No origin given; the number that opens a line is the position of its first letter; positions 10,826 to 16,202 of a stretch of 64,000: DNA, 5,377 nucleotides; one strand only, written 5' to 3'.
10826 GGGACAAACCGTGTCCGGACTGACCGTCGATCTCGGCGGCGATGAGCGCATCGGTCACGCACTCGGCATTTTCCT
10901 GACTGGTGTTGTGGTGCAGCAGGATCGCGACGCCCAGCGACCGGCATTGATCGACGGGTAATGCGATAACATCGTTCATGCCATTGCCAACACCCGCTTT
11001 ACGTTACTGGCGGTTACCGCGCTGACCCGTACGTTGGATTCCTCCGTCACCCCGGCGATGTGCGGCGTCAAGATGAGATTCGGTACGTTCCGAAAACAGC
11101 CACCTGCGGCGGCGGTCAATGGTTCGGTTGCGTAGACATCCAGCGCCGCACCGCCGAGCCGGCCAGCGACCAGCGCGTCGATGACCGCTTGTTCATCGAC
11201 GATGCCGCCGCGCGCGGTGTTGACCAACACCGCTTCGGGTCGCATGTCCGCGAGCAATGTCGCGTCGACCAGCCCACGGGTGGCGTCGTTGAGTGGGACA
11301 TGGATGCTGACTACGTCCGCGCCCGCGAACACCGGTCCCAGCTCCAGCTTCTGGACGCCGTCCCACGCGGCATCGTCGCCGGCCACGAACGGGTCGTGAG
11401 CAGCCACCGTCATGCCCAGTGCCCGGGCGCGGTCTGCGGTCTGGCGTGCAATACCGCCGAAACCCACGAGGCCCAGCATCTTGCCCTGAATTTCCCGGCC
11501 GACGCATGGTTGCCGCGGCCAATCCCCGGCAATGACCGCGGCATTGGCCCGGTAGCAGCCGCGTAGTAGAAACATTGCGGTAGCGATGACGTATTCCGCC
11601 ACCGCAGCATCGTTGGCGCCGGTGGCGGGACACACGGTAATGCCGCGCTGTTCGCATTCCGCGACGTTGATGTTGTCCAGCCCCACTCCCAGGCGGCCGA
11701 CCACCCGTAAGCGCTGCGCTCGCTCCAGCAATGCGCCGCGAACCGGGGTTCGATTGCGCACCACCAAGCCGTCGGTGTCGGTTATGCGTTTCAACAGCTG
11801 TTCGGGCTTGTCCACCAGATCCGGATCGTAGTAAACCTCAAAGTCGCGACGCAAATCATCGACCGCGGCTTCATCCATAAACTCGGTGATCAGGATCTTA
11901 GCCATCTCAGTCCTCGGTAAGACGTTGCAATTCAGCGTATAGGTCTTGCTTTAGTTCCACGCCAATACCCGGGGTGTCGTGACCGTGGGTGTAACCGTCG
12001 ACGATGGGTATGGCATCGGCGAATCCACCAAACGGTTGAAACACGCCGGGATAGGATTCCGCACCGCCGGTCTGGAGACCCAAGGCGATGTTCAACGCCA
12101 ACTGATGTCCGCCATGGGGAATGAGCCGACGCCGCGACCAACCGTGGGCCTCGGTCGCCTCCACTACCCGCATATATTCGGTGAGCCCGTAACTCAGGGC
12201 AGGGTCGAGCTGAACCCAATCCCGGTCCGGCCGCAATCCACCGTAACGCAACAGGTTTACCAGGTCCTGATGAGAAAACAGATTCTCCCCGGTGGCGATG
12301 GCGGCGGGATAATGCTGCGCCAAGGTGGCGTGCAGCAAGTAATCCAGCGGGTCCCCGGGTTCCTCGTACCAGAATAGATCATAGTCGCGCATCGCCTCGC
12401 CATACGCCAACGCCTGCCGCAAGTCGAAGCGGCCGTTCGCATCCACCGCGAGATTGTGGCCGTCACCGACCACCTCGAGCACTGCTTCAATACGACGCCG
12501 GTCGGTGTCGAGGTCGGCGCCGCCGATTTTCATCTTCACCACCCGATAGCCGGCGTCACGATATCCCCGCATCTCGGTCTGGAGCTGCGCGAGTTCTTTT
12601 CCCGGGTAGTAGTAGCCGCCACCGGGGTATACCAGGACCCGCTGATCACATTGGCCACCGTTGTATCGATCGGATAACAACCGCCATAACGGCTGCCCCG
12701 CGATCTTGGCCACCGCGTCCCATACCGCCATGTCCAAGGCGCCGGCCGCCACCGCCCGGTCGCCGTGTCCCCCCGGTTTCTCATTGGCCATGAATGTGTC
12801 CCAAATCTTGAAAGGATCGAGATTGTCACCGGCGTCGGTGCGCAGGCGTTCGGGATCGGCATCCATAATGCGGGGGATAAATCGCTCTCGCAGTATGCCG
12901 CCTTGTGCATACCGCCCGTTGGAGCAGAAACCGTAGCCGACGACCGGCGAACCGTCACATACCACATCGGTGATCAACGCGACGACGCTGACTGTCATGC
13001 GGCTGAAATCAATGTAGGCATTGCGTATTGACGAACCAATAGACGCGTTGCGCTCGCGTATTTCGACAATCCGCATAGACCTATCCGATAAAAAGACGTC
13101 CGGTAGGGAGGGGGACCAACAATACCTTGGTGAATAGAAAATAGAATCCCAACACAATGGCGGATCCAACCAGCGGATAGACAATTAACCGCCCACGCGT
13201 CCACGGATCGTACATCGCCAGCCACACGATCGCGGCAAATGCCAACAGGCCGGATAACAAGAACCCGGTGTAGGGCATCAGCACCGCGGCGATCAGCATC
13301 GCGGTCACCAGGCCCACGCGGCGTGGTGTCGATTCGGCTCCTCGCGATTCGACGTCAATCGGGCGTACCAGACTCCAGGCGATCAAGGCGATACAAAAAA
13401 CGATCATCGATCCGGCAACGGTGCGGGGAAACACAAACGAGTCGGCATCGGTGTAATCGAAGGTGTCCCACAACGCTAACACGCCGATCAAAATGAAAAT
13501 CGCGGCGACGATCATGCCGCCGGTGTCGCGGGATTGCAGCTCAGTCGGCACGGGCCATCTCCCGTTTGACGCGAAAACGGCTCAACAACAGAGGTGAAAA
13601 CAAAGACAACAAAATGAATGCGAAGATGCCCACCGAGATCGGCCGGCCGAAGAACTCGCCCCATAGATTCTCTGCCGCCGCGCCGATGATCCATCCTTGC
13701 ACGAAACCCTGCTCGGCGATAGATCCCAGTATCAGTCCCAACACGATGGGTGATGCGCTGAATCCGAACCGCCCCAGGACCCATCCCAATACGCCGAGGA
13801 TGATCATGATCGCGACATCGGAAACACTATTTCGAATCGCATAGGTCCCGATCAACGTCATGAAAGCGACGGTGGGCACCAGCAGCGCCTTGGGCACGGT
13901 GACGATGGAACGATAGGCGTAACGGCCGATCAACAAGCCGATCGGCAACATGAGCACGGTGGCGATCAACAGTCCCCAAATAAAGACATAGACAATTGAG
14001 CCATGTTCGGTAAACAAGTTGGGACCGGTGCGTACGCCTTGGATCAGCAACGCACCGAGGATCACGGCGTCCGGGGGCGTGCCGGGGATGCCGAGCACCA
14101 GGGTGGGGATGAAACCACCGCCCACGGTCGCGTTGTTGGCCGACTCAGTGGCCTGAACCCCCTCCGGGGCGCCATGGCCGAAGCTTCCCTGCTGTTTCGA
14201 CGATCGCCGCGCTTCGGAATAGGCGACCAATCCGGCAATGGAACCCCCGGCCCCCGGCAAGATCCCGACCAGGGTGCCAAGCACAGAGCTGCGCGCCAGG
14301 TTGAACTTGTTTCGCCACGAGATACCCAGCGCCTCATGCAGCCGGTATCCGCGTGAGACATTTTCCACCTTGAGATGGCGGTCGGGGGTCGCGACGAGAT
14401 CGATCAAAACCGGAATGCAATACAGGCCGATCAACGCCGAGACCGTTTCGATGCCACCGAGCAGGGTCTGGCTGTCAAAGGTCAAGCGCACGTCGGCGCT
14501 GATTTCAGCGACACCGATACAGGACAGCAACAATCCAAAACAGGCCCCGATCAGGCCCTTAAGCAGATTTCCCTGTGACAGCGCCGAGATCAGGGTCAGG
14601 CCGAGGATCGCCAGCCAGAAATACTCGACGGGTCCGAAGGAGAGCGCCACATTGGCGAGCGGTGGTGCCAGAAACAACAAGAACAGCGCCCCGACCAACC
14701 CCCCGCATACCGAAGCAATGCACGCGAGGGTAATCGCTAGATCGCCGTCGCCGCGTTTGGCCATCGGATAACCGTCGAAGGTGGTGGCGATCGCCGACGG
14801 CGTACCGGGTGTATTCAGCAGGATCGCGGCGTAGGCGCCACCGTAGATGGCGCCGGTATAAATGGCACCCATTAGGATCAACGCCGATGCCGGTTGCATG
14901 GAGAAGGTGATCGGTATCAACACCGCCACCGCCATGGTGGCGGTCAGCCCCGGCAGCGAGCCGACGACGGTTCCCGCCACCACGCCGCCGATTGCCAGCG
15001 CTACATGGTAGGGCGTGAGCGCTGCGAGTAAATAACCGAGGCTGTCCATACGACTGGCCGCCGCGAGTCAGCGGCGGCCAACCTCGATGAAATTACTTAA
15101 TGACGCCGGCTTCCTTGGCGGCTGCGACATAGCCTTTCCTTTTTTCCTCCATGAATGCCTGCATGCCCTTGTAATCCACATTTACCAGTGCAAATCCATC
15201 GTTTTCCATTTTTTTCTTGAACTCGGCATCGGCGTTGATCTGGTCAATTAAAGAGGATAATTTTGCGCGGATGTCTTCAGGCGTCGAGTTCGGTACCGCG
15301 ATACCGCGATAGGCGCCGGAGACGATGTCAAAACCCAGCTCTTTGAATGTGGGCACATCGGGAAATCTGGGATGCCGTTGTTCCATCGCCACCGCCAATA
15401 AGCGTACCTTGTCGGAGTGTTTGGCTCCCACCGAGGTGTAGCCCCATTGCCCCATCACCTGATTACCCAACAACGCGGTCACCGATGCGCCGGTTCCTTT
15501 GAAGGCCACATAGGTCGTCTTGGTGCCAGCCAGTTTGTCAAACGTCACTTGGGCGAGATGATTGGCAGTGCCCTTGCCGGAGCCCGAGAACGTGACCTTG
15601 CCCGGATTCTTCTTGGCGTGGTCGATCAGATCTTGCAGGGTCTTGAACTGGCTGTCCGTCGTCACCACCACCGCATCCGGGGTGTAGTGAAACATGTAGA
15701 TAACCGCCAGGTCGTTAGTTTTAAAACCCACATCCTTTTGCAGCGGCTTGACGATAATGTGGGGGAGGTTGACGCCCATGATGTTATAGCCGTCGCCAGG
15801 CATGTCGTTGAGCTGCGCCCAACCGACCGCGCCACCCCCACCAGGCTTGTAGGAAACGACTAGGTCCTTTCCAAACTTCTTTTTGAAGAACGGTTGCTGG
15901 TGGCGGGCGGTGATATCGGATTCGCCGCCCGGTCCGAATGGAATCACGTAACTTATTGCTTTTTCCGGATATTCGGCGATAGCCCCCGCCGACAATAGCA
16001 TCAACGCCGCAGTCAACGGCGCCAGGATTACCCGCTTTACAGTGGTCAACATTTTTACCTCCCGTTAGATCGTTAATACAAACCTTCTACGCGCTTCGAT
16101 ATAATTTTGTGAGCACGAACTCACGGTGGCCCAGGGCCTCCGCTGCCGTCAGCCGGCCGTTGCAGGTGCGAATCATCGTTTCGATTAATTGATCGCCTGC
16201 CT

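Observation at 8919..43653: Four copies of a TIR-bounded, TA-flanked noncoding element (MITE-like family) in 64 kb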

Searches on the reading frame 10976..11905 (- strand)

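Call 76: search_protein_families(library=pfam, proteins=[window:10976-11905:-], max_evalue=0.00001)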
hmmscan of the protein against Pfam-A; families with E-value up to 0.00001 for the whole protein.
window:10976-11905:- (309 aa): 2 families
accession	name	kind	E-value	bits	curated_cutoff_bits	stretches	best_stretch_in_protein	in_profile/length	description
PF02826.25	2-Hacid_dh_C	-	1.7e-51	174.5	25.1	1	108-284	2-178/178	D-isomer specific 2-hydroxyacid dehydrogenase, NAD binding domain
PF00389.36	2-Hacid_dh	-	1.1e-24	87.1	24.6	1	4-306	1-124/134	D-isomer specific 2-hydroxyacid dehydrogenase, catalytic domain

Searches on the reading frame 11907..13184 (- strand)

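Call 77: search_protein_families(library=pfam, proteins=[window:11907-13184:-], max_evalue=0.00001)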
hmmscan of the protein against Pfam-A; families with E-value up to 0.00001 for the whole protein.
window:11907-13184:- (425 aa): 1 family
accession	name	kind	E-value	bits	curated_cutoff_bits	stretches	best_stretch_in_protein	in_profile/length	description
PF13378.12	MR_MLE_C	-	3.1e-40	138.7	29.4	1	201-414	2-218/219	Enolase C-terminal domain-like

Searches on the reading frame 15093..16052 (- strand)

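Call 77: search_protein_families(library=pfam, proteins=[window:15093-16052:-], max_evalue=0.00001)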
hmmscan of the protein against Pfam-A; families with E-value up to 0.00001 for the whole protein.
window:15093-16052:- (319 aa): 1 family
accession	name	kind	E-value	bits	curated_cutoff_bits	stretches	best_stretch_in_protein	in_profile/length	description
PF03401.19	TctC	-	9.5e-43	147.1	27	1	49-306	2-263/274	Tripartite tricarboxylate transporter family receptor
